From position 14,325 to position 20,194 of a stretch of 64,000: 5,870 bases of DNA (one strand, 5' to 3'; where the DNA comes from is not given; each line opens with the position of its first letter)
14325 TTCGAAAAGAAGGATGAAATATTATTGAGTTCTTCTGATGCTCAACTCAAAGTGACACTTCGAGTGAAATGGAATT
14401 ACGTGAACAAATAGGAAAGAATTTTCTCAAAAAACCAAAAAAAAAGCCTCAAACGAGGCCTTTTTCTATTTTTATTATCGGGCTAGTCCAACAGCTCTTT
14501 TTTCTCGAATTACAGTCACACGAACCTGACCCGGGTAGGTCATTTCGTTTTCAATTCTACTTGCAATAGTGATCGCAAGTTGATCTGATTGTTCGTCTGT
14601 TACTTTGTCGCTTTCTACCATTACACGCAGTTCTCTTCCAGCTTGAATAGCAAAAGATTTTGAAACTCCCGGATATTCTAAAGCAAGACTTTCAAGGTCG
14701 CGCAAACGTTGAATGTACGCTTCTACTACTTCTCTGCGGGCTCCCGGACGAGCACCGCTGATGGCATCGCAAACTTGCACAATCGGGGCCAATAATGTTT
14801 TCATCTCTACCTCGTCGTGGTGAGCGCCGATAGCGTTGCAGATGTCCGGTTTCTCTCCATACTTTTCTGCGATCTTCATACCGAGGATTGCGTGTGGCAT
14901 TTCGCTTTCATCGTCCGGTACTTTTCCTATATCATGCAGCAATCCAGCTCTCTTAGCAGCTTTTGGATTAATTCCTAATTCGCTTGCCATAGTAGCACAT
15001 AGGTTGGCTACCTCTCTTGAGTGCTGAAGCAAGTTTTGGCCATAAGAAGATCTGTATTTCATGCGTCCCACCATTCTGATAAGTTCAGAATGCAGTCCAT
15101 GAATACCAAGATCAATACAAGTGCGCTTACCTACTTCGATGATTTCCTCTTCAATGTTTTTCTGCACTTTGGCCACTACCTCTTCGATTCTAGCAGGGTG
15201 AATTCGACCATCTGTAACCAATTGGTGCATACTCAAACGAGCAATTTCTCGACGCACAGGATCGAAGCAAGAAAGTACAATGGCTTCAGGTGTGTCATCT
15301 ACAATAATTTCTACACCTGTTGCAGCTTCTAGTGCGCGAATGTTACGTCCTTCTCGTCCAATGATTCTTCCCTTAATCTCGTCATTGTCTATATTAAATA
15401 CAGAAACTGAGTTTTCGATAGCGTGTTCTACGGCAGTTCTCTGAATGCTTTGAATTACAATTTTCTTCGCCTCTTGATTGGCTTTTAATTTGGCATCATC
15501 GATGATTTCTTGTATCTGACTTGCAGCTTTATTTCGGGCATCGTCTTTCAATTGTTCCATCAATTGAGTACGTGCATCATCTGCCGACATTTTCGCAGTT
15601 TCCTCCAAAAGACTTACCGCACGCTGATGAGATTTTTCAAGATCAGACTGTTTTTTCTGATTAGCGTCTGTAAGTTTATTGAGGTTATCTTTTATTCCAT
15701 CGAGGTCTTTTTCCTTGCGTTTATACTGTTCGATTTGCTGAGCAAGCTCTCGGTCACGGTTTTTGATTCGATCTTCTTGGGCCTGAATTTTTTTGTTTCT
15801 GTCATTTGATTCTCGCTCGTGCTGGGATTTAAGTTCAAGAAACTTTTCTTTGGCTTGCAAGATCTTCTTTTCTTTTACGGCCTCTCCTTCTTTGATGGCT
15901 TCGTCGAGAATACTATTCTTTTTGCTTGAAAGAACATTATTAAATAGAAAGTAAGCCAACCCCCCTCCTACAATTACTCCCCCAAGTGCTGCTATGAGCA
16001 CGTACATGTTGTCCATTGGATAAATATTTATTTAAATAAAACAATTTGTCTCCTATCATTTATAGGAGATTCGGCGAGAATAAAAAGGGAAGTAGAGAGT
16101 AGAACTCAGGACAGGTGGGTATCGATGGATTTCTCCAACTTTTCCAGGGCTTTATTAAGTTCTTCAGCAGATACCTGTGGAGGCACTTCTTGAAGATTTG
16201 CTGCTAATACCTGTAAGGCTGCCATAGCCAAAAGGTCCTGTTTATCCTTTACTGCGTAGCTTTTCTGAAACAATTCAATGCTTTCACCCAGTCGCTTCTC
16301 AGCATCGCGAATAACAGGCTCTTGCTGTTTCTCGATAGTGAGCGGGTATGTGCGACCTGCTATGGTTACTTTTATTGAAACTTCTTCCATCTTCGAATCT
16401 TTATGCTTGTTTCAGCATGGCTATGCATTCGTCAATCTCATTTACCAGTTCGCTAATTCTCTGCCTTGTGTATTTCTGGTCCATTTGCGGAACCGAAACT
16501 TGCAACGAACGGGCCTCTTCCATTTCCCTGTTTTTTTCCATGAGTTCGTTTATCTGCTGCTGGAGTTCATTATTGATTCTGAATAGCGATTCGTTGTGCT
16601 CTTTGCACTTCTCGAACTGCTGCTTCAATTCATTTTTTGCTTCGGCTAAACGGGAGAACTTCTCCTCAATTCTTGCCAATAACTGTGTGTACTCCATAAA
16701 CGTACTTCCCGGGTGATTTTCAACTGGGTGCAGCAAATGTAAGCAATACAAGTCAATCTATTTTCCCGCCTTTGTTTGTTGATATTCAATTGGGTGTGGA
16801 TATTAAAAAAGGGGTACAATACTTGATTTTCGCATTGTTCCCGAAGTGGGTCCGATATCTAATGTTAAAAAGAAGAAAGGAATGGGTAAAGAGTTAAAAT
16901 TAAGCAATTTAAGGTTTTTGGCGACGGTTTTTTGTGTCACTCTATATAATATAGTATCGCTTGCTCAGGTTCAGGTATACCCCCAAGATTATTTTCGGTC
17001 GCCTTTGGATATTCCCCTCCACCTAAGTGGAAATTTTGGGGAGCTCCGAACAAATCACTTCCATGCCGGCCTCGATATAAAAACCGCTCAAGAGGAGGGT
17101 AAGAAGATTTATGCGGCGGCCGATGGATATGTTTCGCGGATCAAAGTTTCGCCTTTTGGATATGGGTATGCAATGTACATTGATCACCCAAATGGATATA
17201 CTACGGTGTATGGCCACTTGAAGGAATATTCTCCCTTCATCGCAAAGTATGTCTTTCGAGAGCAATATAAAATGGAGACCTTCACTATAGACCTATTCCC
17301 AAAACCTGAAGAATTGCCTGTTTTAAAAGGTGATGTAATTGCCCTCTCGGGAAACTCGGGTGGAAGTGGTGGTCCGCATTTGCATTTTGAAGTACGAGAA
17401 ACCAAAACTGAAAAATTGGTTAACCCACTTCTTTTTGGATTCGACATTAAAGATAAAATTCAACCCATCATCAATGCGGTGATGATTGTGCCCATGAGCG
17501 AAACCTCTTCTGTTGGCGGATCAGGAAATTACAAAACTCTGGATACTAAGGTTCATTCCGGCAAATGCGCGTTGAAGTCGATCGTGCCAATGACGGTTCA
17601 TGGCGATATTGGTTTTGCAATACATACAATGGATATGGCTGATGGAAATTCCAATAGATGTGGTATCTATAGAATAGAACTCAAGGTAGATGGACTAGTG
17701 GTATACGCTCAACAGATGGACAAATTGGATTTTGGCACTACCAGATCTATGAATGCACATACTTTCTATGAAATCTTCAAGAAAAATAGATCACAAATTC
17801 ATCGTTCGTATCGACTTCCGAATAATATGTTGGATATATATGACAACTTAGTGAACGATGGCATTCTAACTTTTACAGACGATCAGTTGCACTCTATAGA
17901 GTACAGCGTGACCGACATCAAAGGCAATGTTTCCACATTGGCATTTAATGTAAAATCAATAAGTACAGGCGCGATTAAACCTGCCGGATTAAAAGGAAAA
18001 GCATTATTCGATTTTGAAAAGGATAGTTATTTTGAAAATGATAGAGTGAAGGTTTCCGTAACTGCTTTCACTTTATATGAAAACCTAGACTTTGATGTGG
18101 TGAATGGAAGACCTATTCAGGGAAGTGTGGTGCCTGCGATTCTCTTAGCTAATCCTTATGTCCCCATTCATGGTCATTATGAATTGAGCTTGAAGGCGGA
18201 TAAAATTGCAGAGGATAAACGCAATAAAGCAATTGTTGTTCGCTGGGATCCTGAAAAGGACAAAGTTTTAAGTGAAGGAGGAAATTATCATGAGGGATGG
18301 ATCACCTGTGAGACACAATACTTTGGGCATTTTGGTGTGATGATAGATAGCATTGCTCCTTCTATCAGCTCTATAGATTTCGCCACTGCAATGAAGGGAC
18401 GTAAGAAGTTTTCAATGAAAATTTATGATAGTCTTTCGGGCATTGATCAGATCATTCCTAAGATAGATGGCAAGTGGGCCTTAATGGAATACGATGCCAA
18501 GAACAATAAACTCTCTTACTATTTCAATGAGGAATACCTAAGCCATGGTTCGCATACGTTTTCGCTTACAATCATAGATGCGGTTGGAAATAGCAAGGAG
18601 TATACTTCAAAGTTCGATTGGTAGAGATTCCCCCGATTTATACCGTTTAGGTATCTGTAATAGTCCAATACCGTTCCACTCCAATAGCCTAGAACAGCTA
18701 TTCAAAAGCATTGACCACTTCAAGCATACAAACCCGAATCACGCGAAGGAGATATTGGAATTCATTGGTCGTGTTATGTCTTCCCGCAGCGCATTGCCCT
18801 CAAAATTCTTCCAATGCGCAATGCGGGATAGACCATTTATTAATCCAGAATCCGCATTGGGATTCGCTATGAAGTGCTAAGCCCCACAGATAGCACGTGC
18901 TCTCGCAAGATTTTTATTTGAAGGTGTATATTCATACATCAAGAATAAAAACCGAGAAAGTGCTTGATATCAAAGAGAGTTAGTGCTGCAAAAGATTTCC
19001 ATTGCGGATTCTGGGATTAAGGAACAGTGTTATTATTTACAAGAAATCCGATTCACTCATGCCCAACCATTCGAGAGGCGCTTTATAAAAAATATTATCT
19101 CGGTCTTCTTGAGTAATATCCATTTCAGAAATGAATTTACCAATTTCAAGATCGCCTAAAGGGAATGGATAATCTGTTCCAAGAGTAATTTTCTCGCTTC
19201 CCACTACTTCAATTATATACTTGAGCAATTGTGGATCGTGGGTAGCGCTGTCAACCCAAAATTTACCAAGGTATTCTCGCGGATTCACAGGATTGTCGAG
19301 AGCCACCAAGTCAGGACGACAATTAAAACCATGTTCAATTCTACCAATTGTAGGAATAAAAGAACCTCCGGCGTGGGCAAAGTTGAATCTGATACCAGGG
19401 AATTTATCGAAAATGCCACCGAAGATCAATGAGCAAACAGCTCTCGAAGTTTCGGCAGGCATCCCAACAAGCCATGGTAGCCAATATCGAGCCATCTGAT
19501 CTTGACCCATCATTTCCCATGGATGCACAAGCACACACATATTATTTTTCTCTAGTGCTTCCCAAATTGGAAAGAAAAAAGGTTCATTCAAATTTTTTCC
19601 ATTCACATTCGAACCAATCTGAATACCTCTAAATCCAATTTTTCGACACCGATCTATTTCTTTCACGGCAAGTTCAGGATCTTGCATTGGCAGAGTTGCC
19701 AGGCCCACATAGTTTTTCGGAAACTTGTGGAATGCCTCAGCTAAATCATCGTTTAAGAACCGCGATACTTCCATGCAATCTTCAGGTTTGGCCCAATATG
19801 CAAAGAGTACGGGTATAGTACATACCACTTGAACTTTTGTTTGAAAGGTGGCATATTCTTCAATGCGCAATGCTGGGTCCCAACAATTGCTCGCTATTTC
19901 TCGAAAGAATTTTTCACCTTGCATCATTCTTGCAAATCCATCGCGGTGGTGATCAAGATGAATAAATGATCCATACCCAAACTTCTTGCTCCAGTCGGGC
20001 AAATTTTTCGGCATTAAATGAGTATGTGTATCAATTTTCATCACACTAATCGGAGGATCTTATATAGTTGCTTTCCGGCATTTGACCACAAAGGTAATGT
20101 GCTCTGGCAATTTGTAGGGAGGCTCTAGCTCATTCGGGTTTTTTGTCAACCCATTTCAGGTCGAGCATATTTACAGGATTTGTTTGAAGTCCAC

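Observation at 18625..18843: A modular S-P interspersed repeat family occupies six intergenic loci in 64 kb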

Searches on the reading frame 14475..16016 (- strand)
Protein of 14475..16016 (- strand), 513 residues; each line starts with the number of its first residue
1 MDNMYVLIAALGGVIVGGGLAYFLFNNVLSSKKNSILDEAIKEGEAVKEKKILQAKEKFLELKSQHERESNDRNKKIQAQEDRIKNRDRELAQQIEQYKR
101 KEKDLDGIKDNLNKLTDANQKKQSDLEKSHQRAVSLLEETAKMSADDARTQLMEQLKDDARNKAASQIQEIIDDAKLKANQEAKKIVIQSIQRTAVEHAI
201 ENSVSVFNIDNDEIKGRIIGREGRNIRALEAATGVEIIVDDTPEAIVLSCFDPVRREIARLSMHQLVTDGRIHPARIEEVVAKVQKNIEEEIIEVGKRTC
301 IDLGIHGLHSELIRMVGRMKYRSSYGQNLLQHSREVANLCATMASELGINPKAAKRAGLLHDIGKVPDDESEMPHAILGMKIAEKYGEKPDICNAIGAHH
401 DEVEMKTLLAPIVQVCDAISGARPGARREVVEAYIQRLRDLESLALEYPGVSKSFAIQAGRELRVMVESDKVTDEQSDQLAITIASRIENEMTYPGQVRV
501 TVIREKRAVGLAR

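Call 10: search_protein_families(library=pfam, proteins=[window:14475-16016:-])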
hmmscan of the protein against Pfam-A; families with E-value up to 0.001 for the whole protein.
window:14475-16016:- (513 aa): 4 families
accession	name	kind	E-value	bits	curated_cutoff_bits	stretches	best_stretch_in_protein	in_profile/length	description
PF12072.13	RNase_Y_N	-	1.3e-31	110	32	1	33-198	36-201/201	RNase Y N-terminal region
PF01966.28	HD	-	1e-20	74.6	22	1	330-420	2-114/116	HD domain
PF00013.35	KH_1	-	1e-06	28.8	21.5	1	208-259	5-60/66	KH domain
PF08668.18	HDOD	-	1.1e-05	25.5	22.9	1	326-366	92-133/196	HDOD domain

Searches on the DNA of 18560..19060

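Call 6: search_rna_families(source=window, start=18560, end=19060, threshold=evalue, max_evalue=10)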
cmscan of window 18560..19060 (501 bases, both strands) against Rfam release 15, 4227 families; matches with E-value up to 10: 6.
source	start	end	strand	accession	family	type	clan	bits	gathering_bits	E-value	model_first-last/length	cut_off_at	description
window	18835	18871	+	RF02597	shuA_thermo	Cis-reg; thermoregulator;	-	18.1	58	6.7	1-32/32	no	shuA/chuA 5' UTR thermoregulator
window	18892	18968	-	RF03406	mir-3099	Gene; miRNA;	-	16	95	2.8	1-84/84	no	mir-3099 microRNA precursor family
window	18772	18841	+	RF01914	mir-932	Gene; miRNA;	-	15.9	54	1.1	1-76/76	no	mir-932 microRNA precursor family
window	18911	18951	+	RF00501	Rota_CRE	Cis-reg;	-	14.2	40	8.5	15-54/68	no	Rotavirus cis-acting replication element (CRE)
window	18907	19015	+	RF01693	Bacteroidales-1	Gene; sRNA;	-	13.2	60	8.3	1-179/179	no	Bacteroidales-1 6S-Bacteroidales RNA suggested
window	18737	18839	-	RF02306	TtnuCD32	Gene; snRNA; snoRNA; CD-box;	-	12.8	100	9.4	1-98/98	no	Tetrahymena snoRNA TtnuCD32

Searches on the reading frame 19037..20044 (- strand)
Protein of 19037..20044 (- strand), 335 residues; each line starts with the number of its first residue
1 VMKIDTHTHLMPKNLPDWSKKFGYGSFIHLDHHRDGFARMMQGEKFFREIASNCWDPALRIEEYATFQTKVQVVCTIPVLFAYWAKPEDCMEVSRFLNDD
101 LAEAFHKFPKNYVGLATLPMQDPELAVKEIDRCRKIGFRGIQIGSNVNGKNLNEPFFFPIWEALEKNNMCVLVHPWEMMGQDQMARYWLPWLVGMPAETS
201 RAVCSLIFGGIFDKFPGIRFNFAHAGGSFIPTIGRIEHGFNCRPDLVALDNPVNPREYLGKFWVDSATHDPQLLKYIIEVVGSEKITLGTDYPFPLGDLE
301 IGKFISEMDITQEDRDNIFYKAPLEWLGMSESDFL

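Call 10: search_protein_families(library=pfam, proteins=[window:19037-20044:-])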
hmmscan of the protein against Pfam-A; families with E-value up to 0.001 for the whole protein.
window:19037-20044:- (335 aa): 1 family
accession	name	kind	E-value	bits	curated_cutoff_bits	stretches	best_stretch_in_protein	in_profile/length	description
PF04909.20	Amidohydro_2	-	3.7e-40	138.9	26.4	1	4-328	1-288/289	Amidohydrolase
